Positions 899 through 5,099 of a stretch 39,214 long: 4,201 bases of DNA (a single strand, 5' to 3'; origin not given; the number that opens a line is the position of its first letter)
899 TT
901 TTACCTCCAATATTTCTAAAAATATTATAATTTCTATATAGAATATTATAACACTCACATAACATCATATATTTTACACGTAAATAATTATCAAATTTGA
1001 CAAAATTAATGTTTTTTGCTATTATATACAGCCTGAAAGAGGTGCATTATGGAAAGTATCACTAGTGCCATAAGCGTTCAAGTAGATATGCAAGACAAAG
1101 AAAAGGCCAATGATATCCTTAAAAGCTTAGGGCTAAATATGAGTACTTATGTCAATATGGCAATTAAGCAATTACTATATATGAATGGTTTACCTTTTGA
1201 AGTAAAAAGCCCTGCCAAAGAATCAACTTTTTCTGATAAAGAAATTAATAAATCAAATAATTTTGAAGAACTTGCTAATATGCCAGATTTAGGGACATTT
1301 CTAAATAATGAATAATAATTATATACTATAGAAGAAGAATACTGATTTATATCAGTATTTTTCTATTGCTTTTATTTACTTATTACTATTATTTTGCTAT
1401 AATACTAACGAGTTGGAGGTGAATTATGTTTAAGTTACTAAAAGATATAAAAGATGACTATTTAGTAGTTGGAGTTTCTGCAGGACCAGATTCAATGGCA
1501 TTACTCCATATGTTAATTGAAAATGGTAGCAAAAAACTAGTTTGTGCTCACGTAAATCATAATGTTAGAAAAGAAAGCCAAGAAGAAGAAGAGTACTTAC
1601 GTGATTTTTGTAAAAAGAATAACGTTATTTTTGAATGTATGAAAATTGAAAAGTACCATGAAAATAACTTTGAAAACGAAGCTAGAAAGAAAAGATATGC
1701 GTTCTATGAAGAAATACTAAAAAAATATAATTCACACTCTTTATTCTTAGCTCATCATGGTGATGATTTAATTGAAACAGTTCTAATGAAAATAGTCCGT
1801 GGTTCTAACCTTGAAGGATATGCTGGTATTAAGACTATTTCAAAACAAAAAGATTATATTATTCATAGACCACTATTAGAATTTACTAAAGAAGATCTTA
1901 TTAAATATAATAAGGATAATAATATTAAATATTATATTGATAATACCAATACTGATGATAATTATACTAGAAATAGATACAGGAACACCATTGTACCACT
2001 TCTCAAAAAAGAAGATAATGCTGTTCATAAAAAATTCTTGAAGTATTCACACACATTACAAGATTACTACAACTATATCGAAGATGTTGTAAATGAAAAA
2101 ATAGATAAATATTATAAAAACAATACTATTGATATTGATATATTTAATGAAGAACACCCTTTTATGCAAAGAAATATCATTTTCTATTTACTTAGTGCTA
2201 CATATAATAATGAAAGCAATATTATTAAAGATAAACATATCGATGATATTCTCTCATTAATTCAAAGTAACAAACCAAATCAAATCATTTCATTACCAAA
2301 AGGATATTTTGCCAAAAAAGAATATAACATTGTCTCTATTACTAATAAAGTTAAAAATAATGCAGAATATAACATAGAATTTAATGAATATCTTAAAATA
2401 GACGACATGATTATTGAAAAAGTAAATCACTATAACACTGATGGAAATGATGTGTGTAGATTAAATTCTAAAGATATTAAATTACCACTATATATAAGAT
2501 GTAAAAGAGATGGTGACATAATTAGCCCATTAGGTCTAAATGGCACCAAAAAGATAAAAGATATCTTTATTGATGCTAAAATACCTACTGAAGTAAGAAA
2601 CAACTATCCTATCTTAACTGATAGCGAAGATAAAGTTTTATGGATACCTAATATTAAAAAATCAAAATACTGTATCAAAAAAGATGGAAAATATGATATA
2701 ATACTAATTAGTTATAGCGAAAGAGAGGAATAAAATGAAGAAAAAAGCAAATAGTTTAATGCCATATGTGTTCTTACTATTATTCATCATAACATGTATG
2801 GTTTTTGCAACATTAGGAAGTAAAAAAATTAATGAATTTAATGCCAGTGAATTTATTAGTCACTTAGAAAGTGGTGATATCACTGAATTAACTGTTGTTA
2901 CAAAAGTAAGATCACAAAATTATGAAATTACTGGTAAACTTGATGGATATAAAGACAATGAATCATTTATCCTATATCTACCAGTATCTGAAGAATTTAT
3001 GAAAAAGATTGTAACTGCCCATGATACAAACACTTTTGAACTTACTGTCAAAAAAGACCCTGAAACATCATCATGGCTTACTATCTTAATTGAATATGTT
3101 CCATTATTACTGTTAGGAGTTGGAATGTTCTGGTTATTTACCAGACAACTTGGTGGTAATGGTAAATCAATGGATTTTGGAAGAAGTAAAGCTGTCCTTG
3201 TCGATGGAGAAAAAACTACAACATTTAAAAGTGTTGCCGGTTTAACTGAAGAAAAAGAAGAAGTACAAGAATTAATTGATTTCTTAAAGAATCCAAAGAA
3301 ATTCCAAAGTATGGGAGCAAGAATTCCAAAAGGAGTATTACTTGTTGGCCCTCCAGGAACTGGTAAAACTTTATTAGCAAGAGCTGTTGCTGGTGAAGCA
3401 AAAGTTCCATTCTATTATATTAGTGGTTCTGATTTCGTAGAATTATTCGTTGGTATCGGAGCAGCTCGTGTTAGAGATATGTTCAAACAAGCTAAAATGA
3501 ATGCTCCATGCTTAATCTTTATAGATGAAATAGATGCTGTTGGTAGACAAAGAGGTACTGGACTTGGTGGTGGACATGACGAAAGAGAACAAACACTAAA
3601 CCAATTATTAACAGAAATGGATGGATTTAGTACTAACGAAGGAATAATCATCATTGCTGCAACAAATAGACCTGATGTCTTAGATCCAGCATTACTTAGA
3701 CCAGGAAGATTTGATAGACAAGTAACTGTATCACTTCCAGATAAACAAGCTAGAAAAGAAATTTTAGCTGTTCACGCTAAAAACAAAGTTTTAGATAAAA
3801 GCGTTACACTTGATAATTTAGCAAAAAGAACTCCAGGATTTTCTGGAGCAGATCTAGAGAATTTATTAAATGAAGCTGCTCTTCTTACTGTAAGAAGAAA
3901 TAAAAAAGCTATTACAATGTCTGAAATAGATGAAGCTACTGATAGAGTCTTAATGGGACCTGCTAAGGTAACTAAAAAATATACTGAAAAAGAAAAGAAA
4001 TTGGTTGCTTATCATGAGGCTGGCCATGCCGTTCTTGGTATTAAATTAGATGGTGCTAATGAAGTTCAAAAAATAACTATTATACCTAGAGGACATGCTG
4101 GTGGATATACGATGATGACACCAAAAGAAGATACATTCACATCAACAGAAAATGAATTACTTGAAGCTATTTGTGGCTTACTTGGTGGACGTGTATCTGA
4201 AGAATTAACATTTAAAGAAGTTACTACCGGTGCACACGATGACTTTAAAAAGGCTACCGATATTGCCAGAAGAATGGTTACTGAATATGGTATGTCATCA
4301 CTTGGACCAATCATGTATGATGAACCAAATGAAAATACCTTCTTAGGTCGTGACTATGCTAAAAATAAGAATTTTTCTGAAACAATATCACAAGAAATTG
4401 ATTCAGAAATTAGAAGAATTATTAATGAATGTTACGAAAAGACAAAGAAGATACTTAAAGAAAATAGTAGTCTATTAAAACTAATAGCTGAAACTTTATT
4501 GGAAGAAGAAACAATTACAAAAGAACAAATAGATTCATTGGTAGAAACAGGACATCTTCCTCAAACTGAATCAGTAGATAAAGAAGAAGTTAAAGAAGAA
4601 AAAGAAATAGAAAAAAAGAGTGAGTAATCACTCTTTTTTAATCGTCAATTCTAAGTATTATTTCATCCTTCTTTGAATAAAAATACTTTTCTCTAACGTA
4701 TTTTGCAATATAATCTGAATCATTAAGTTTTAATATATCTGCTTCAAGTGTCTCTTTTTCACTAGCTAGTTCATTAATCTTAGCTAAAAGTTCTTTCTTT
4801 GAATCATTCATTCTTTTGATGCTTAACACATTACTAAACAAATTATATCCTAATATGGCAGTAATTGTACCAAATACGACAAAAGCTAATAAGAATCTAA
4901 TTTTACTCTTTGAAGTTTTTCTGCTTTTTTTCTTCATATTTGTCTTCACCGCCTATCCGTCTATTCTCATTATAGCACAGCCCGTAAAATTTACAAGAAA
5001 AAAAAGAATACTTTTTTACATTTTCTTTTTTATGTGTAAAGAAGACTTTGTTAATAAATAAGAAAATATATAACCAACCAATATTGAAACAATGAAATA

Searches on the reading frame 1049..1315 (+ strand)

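Call 62: search_protein_families(library=pfam, proteins=[window:1049-1315:+], max_evalue=0.0001)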
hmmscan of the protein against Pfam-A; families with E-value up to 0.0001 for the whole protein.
window:1049-1315:+ (88 aa): 1 family
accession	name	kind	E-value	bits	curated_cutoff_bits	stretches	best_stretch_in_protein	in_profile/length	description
PF04221.18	RelB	-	8.8e-07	29.2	22.4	1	6-61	2-58/82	RelB antitoxin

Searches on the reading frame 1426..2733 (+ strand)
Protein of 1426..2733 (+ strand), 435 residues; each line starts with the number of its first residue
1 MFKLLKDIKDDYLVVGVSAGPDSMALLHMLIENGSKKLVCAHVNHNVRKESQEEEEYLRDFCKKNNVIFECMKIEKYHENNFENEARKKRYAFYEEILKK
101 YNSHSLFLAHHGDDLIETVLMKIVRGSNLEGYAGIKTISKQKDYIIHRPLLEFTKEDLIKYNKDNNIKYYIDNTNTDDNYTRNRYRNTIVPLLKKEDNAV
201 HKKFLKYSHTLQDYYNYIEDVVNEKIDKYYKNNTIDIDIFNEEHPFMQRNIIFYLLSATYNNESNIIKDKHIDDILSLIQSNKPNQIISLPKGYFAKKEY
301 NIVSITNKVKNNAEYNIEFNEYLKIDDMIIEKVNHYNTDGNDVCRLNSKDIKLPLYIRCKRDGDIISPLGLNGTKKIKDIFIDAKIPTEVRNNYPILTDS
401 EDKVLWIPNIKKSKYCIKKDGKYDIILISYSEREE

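Call 14: find_encoding_contigs(protein=window:1426-2733:+, flank=10000, max_places=4)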
Protein window:1426-2733:+ (435 aa): 4 contigs read that carry it; 4 places shown.
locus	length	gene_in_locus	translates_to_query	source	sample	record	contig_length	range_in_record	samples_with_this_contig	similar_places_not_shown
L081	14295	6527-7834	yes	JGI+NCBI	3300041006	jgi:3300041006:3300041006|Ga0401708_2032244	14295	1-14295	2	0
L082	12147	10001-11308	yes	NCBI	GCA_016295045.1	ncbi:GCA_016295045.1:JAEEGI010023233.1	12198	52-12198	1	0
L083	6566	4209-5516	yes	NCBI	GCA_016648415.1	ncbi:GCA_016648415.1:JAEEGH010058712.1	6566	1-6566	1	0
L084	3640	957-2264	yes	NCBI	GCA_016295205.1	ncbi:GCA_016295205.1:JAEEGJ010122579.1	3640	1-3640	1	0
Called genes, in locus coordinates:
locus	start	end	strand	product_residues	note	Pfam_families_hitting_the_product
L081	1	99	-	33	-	?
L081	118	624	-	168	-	PF00466:Ribosomal_L10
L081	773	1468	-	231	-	PF00687:Ribosomal_L1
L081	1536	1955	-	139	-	PF03946:Ribosomal_L11_N, PF00298:Ribosomal_L11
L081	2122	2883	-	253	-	-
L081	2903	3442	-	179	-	PF02357:NusG, PF00467:KOW (weak)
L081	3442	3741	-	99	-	PF00584:SecE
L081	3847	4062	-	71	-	PF00313:CSD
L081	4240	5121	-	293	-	PF02195:ParB_N, PF17762:HTH_ParB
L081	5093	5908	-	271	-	PF00142:Fer4_NifH (weak), PF01656:CbiA, PF02374:ArsA_ATPase, PF06564:CBP_BcsQ, PF09140:MipZ, PF10609:ParA, PF13614:AAA_31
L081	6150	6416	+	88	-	PF04221:RelB (weak)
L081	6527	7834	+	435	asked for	PF01171:ATP_bind_3, PF11734:TilS_C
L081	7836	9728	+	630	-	PF06480:FtsH_ext (faint), PF00004:AAA, PF07728:AAA_5 (weak), PF17862:AAA_lid_3, PF01434:Peptidase_M41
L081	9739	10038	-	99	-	PF04977:DivIC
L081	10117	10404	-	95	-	PF09578:Spore_YabQ (weak)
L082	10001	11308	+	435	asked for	PF01171:ATP_bind_3, PF11734:TilS_C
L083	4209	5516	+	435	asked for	PF01171:ATP_bind_3, PF11734:TilS_C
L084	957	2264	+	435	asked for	PF01171:ATP_bind_3, PF11734:TilS_C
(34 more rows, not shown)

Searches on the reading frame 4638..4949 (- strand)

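Call 62: search_protein_families(library=pfam, proteins=[window:4638-4949:-], max_evalue=0.0001)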
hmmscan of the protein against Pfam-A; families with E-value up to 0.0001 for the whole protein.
window:4638-4949:- (103 aa): 1 family
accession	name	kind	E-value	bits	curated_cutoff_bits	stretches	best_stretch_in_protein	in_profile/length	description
PF04977.20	DivIC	-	1.7e-13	50.6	28.9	1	29-101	4-77/80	Septum formation initiator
